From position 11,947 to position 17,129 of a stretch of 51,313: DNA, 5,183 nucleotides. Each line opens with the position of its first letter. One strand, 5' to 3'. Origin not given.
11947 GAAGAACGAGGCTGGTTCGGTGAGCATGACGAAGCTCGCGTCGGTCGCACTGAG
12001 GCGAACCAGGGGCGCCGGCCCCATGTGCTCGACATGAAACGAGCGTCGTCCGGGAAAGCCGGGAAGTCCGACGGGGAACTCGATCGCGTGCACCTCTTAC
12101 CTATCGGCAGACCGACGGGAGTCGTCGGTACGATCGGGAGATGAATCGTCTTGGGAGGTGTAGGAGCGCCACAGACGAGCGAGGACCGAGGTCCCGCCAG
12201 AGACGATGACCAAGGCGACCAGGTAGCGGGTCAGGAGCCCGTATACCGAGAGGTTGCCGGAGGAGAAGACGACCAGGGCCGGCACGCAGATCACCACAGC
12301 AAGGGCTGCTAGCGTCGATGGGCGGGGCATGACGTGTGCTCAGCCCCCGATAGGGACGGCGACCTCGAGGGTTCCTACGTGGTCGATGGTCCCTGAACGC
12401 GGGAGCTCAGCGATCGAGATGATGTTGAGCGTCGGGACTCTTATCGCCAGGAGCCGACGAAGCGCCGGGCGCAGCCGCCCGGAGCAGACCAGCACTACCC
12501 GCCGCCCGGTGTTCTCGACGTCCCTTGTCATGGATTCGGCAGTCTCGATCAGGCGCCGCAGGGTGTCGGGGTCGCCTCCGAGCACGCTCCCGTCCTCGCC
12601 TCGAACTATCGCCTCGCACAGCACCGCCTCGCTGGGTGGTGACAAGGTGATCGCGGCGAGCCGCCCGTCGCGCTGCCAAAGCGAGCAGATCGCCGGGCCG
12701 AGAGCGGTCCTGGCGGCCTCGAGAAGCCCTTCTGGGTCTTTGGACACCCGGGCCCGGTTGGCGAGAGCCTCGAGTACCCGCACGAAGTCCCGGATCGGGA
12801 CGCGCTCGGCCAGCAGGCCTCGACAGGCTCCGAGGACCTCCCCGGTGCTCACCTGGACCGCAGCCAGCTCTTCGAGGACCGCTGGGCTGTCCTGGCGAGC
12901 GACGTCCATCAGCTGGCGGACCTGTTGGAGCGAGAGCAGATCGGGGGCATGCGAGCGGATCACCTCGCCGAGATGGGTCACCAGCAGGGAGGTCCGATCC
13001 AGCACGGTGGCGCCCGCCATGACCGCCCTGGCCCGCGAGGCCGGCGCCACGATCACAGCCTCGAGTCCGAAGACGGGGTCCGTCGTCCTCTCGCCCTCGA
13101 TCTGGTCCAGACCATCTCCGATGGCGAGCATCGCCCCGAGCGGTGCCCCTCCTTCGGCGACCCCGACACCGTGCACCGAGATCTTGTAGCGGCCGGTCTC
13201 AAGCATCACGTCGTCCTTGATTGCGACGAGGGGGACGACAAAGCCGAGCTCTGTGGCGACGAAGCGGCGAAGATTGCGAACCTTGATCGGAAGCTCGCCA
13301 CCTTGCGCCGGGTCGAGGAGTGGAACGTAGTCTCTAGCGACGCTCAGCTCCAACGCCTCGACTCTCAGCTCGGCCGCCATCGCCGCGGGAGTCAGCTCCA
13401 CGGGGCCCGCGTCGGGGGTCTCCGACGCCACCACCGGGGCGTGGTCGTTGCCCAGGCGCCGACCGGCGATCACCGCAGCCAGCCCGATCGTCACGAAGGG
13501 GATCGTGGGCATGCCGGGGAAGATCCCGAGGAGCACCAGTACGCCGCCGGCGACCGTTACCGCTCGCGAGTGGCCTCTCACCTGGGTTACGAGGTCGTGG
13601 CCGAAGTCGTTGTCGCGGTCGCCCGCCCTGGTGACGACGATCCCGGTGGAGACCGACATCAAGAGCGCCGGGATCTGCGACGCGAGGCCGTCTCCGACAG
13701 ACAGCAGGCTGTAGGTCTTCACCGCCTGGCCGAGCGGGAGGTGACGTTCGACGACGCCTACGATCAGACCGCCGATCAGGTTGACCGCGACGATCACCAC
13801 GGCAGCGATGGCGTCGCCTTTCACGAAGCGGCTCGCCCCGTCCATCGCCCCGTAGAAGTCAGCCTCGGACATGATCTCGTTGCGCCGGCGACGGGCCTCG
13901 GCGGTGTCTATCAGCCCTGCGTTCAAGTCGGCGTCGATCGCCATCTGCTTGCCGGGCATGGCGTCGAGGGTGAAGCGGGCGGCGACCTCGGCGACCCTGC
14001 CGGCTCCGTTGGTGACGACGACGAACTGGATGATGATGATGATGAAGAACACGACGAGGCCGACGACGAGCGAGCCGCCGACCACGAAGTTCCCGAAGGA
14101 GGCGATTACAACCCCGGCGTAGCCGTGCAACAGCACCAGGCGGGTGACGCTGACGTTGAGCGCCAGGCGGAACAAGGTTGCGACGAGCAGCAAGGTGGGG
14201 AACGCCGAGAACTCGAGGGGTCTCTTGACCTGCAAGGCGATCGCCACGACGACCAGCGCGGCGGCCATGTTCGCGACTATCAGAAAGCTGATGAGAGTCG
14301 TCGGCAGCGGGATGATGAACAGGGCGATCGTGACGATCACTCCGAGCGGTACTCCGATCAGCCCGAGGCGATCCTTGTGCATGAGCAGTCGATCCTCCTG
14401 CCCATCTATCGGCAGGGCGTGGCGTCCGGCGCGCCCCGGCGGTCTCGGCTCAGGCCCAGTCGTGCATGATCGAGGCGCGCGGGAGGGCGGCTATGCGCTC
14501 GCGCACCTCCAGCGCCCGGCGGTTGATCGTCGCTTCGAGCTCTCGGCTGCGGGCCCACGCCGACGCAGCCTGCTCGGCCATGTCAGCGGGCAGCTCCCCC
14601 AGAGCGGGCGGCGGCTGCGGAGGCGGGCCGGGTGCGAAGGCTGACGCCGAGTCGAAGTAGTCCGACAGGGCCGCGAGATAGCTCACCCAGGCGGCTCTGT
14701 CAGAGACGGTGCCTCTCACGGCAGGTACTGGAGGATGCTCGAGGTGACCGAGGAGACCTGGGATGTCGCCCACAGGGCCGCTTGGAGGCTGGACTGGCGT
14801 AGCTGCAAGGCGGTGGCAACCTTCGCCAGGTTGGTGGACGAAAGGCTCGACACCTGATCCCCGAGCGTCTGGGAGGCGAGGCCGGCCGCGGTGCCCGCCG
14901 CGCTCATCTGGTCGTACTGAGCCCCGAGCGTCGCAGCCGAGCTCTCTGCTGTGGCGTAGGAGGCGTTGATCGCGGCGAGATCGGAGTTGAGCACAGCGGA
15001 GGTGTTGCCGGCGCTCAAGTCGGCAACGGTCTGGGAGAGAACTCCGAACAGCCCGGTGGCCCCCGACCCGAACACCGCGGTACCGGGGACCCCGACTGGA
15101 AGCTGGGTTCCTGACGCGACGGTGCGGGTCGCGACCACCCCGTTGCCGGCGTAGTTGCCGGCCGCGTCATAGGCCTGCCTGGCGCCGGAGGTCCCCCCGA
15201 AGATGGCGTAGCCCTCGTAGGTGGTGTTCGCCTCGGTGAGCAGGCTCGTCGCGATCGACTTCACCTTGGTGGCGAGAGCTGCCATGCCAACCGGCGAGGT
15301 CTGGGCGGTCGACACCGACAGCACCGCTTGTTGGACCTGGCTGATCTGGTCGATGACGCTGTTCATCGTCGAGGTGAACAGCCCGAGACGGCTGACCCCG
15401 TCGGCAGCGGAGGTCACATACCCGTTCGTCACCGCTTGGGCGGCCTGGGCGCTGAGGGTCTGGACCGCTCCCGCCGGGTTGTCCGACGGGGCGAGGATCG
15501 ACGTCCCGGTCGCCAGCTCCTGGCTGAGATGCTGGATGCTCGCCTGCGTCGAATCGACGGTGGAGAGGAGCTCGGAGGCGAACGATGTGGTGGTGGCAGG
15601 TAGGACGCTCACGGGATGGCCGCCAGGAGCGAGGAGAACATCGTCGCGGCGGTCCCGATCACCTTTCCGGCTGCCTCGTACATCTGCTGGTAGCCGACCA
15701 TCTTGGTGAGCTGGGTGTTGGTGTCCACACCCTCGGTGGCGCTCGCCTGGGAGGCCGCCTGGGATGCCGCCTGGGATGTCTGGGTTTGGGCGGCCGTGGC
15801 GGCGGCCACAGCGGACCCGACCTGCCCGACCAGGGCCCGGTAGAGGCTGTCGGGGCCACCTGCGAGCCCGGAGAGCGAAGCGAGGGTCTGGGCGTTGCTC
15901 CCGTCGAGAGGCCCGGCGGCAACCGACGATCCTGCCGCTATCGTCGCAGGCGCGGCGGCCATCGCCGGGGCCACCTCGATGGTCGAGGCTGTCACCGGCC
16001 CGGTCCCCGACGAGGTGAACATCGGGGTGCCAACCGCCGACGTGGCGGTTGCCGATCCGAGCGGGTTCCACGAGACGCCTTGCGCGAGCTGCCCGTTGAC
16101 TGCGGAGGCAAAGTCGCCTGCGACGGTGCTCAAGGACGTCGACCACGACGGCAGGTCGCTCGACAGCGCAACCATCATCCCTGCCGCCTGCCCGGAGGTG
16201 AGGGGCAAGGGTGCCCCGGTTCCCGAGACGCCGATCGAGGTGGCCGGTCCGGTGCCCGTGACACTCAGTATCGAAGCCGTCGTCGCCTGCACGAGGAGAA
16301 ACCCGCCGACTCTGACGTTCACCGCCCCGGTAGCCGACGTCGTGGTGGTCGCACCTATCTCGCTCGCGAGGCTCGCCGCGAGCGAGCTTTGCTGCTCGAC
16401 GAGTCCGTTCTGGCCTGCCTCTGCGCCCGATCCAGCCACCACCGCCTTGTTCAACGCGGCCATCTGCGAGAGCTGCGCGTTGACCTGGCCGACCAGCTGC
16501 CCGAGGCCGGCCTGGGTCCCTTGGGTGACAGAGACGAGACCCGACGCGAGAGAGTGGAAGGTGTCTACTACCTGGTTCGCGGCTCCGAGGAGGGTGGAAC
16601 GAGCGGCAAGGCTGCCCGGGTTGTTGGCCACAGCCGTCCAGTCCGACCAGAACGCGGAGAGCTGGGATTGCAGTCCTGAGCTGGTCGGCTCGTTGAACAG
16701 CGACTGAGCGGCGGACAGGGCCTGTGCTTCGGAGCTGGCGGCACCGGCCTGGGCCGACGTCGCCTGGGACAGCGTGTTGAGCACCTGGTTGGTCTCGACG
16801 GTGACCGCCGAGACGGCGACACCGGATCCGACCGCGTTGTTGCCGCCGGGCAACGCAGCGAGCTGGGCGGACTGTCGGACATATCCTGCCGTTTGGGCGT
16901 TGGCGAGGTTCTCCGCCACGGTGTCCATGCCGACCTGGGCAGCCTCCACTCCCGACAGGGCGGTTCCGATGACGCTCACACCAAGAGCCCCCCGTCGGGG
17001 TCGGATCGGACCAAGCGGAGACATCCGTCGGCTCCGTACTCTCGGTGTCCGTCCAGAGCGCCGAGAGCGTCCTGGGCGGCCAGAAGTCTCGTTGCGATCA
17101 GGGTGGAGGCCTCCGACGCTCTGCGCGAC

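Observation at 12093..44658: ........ regulon: a sigma-28-type -10 box precedes many flagellar genes and sits a fixed 7-8 nt from six start codons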

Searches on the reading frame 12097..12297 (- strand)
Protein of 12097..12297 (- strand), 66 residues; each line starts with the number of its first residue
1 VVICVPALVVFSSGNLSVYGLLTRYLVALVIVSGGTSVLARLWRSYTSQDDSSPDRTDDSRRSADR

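Call 8: search_protein_families(library=pfam, proteins=[window:12097-12297:-], max_evalue=0.01)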
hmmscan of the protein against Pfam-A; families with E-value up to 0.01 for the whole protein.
window:12097-12297:- (66 aa): 0 families

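Call 38: search_protein_families(library=ncbifam, proteins=[window:12097-12297:-], max_evalue=0.01)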
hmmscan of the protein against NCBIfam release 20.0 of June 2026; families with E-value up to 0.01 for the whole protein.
window:12097-12297:- (66 aa): 0 families

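Call 92: search_solved_structures(query=window:12097-12297:-, max_evalue=10)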
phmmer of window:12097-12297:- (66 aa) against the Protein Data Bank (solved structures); distinct sequences matched with E-value up to 10: 1.
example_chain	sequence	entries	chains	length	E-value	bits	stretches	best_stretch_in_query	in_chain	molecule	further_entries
2m2l_A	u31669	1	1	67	0.83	13.4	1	26-61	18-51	Putative uncharacterized protein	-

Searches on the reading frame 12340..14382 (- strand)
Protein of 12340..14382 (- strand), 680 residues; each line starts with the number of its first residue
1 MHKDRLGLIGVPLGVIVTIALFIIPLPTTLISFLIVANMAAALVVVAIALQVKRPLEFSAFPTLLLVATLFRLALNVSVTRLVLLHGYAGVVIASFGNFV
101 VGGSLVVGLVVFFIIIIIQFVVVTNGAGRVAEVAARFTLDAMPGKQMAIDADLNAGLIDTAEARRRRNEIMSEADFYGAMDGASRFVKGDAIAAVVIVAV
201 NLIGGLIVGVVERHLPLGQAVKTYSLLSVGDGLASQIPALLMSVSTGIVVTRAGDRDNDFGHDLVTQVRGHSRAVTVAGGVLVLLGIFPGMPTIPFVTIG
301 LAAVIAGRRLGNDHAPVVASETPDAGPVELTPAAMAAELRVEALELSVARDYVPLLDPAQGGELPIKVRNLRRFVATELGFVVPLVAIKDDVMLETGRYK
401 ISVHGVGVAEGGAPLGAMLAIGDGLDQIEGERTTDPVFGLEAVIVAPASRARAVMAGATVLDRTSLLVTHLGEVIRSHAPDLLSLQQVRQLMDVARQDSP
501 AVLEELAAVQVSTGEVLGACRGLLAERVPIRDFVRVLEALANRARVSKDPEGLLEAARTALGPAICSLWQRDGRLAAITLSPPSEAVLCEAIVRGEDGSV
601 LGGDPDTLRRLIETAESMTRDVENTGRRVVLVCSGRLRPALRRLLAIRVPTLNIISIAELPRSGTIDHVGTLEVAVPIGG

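Call 8: search_protein_families(library=pfam, proteins=[window:12340-14382:-], max_evalue=0.01)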
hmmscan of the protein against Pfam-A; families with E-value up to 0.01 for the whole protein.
window:12340-14382:- (680 aa): 1 family
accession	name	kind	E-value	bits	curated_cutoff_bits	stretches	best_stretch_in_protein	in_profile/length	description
PF00771.25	FHIPEP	-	2.4e-225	750.4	29.1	1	19-662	2-654/657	FHIPEP family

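Call 34: find_related_loci(query=window:12340-14382:-, collection=metagenome_contigs, flank=10000)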
Query window:12340-14382:- (680 aa) in metagenome_contigs; peptide patterns used: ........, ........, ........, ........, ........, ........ (x = any residue, [..] = any of these).
600 stretches matched a pattern (row limit reached: there are more); 598 encode a relative of the query (tblastn E <= 1e-3); the best 80 are kept; 80 distinct loci.
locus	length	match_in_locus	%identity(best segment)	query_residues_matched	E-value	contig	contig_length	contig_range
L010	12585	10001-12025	50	3-674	0e+0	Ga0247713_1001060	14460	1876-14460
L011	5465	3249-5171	51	34-670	0e+0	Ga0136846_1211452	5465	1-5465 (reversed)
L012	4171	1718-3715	51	5-674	0e+0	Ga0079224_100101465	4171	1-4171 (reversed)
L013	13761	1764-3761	43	9-670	7e-165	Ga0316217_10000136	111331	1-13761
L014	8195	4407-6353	49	25-660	6e-164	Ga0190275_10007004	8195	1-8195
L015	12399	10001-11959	45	28-674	1e-163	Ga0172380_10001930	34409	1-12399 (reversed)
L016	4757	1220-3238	48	9-678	2e-167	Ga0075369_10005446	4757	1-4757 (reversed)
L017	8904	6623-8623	46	15-674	3e-162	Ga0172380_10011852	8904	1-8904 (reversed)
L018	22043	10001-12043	40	2-679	8e-162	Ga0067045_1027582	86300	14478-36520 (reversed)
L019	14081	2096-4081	46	27-677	4e-161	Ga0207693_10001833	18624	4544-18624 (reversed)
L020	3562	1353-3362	42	8-674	7e-167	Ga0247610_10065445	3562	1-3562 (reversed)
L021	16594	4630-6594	42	25-674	1e-159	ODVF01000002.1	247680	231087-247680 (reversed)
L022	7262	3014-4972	46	30-678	7e-159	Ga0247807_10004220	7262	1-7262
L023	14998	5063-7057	41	4-660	1e-157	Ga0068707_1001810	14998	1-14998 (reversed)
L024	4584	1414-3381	47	3-659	1e-161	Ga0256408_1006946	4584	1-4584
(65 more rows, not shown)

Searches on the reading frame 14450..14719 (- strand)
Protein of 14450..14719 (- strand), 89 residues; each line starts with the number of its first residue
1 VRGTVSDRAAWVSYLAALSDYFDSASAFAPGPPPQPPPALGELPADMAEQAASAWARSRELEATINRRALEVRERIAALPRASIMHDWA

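Call 8: search_protein_families(library=pfam, proteins=[window:14450-14719:-], max_evalue=0.01)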
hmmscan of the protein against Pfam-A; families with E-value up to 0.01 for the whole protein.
window:14450-14719:- (89 aa): 0 families

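Call 38: search_protein_families(library=ncbifam, proteins=[window:14450-14719:-], max_evalue=0.01)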
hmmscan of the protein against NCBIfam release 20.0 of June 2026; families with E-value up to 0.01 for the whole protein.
window:14450-14719:- (89 aa): 0 families

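Call 91: search_solved_structures(query=window:14450-14719:-, max_evalue=10)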
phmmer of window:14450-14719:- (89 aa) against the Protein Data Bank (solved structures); distinct sequences matched with E-value up to 10: 8.
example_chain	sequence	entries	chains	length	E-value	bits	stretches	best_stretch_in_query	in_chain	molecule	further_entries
2kwu_A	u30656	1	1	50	0.075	16.6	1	20-60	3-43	DNA polymerase iota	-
1r76_A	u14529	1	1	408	0.11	16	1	7-59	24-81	pectate lyase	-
2jfo_A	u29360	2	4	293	0.76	13.4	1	9-63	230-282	GLUTAMATE RACEMASE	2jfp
2vvt_A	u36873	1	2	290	0.77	13.4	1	9-63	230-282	GLUTAMATE RACEMASE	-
8qy4_A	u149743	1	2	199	0.83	13.3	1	23-76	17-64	Interleukin-11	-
8pj2_z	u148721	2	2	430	2.2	11.9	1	26-75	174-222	Eukaryotic translation initiation factor 5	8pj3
8oz0_H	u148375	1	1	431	2.2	11.9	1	26-75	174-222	Eukaryotic translation initiation factor 5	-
8qr1_S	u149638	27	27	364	7.3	10.3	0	10-41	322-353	Vacuolar protein sorting-associated protein 72 homolog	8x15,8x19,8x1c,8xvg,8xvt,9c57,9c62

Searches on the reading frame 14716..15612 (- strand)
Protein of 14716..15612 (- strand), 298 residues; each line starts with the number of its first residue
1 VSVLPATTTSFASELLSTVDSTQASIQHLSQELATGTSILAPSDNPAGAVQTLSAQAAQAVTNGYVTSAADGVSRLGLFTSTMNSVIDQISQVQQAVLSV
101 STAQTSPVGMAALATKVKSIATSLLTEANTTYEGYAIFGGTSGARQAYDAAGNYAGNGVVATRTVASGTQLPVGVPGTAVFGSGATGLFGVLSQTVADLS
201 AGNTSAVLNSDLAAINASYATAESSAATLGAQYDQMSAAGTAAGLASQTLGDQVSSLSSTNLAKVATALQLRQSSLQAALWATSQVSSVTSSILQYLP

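Call 8: search_protein_families(library=pfam, proteins=[window:14716-15612:-], max_evalue=0.01)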
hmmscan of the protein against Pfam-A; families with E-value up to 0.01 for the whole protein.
window:14716-15612:- (298 aa): 2 families
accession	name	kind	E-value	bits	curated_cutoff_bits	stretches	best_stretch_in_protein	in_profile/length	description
PF00669.25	Flagellin_N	-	2.7e-10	40.9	26.6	1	10-141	5-137/139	Bacterial flagellin N-terminal helical region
PF00700.27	Flagellin_C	-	0.0098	16.6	23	1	214-297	3-86/86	Bacterial flagellin C-terminal helical region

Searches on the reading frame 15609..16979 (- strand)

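Call 8: search_protein_families(library=pfam, proteins=[window:15609-16979:-], max_evalue=0.01)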
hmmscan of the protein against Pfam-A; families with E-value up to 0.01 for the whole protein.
window:15609-16979:- (456 aa): 3 families
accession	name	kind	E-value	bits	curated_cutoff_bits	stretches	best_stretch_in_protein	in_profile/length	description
PF22638.1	FlgK_D1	-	4.2e-39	134.9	28.6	1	89-305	2-225/233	Flagellar hook-associated protein FlgK helical domain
PF06429.18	Flg_bbr_C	-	7e-07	29.1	23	1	412-452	4-44/46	Flagellar basal body rod FlgEFG protein C-terminal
PF00460.25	Flg_bb_rod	-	0.00016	22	20.7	1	6-33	3-30/31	Flagella basal body rod protein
